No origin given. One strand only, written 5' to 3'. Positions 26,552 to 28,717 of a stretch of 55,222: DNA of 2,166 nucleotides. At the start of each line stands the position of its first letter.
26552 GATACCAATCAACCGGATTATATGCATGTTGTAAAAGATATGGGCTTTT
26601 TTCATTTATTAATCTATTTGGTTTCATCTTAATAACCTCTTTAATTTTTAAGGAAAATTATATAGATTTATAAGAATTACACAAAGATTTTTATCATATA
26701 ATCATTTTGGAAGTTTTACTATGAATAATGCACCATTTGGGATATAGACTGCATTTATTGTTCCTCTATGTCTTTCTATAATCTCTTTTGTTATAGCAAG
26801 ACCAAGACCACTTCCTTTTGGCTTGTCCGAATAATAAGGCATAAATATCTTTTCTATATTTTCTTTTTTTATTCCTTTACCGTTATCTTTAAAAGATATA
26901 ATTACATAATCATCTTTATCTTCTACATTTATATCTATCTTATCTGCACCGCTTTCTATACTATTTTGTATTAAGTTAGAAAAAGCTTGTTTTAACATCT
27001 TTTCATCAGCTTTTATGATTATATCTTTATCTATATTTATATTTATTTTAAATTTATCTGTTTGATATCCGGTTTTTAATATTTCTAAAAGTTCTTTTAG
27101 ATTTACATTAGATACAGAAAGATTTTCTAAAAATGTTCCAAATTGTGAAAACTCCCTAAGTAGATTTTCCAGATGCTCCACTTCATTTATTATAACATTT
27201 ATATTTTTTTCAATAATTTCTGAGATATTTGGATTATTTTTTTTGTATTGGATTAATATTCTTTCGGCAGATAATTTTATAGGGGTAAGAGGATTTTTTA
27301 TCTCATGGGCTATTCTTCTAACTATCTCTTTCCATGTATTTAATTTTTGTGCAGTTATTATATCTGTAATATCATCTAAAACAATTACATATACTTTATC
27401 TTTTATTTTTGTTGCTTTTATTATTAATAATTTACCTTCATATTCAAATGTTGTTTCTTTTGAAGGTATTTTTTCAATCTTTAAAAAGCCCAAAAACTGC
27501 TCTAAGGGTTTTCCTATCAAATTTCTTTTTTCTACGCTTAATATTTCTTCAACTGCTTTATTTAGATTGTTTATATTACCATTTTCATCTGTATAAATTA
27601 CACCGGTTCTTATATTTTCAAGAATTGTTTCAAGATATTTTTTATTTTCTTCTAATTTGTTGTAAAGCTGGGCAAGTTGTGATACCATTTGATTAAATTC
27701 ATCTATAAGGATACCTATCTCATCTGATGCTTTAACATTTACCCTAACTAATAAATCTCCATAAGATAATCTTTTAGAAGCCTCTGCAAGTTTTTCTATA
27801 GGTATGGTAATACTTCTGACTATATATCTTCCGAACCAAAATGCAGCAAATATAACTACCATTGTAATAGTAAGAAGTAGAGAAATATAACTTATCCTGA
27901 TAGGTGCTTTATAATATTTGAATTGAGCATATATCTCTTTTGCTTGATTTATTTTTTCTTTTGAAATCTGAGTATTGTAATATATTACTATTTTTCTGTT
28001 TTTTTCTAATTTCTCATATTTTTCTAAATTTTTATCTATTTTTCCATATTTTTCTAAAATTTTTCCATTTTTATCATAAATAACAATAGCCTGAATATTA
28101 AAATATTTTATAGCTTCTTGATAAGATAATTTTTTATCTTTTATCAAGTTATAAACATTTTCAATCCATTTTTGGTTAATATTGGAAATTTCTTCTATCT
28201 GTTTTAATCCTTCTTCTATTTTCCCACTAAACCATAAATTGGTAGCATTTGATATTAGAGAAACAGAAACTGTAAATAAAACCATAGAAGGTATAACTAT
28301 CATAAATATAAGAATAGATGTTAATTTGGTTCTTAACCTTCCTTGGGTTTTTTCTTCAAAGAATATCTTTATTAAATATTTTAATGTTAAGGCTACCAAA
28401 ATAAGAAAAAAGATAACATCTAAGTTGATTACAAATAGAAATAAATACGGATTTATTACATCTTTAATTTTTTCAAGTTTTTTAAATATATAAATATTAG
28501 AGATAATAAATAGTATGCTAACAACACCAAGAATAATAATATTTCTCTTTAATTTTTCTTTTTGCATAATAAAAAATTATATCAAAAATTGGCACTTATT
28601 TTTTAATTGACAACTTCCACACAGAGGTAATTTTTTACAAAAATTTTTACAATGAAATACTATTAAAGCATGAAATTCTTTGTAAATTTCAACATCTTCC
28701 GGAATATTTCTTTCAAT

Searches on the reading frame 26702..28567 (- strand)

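Call 43: search_protein_families(library=pfam, proteins=[window:26702-28567:-], max_evalue=0.00001)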
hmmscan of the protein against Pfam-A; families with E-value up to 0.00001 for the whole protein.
window:26702-28567:- (621 aa): 5 families
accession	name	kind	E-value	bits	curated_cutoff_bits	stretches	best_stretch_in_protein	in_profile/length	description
PF02518.31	HATPase_c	-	4.9e-22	78.9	26.4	1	521-620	2-108/111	Histidine kinase-, DNA gyrase B-, and HSP90-like ATPase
PF00672.30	HAMP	-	4.1e-10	40.3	25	1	249-299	2-52/53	HAMP domain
PF00512.31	HisKA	-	1.5e-09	38.2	26.9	1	413-476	3-60/66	His Kinase A (phospho-acceptor) domain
PF13589.12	HATPase_c_3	-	2.2e-08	34.6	25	1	526-580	4-58/137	Histidine kinase-, DNA gyrase B-, and HSP90-like ATPase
PF00989.32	PAS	-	5.3e-08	33.3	22.6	1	312-357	3-48/113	PAS fold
